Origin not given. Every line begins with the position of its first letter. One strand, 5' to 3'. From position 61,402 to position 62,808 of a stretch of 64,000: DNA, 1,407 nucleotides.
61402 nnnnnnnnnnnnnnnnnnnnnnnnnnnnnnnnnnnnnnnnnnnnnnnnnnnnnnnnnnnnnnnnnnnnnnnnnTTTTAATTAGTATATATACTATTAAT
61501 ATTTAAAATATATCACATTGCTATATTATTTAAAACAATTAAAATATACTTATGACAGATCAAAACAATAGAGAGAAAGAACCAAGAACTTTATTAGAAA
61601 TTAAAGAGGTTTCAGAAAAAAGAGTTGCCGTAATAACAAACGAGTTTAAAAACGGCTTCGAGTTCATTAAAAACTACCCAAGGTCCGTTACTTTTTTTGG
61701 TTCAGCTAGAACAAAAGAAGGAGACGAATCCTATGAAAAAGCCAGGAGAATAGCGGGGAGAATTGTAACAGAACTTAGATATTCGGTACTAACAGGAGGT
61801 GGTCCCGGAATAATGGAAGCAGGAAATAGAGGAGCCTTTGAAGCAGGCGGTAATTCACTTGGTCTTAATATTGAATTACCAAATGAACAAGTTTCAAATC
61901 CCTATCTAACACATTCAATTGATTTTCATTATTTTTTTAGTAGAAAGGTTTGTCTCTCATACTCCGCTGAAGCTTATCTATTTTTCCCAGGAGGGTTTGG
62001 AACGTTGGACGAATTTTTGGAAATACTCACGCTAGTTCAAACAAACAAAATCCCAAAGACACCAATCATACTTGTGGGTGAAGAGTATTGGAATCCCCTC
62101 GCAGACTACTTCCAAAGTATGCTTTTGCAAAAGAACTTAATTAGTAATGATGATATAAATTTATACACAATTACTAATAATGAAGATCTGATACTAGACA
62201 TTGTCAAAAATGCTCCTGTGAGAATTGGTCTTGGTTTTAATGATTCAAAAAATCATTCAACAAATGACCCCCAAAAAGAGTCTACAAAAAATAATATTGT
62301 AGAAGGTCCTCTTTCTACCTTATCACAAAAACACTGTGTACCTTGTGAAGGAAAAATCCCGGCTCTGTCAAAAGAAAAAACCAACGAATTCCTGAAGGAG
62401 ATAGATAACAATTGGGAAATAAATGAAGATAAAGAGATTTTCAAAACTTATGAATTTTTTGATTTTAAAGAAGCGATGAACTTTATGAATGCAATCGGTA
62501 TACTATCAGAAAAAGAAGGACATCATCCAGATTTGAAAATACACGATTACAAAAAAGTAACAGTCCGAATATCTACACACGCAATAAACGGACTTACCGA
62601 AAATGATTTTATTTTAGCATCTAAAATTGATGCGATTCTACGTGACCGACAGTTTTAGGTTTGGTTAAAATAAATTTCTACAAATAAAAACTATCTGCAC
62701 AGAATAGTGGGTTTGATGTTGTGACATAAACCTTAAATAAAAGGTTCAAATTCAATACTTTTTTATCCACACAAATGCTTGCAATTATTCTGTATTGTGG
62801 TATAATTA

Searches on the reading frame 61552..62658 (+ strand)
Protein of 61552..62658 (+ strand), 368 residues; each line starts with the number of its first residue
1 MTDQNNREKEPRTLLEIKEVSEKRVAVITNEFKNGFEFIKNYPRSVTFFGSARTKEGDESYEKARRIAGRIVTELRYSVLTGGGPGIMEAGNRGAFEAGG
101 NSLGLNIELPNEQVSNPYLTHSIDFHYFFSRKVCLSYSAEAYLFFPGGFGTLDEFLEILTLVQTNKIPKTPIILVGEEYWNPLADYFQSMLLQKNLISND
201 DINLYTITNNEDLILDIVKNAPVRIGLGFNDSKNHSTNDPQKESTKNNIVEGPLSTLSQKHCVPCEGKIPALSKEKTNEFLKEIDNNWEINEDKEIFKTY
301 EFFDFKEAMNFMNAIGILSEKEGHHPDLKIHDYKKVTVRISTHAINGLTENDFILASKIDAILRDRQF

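Call 70: search_protein_families(library=pfam, proteins=[window:61552-62658:+], max_evalue=0.001)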
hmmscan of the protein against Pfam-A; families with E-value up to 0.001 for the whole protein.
window:61552-62658:+ (368 aa): 3 families
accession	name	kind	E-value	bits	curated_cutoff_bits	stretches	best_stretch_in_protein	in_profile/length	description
PF03641.19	Lysine_decarbox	-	4.1e-30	105.1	27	1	88-215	1-128/131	Possible lysine decarboxylase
PF01329.24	Pterin_4a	-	4e-29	101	26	1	271-362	2-91/91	Pterin 4 alpha carbinolamine dehydratase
PF18306.6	LDcluster4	-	1.4e-12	47.9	26.3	1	45-156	3-111/151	SLOG cluster4 family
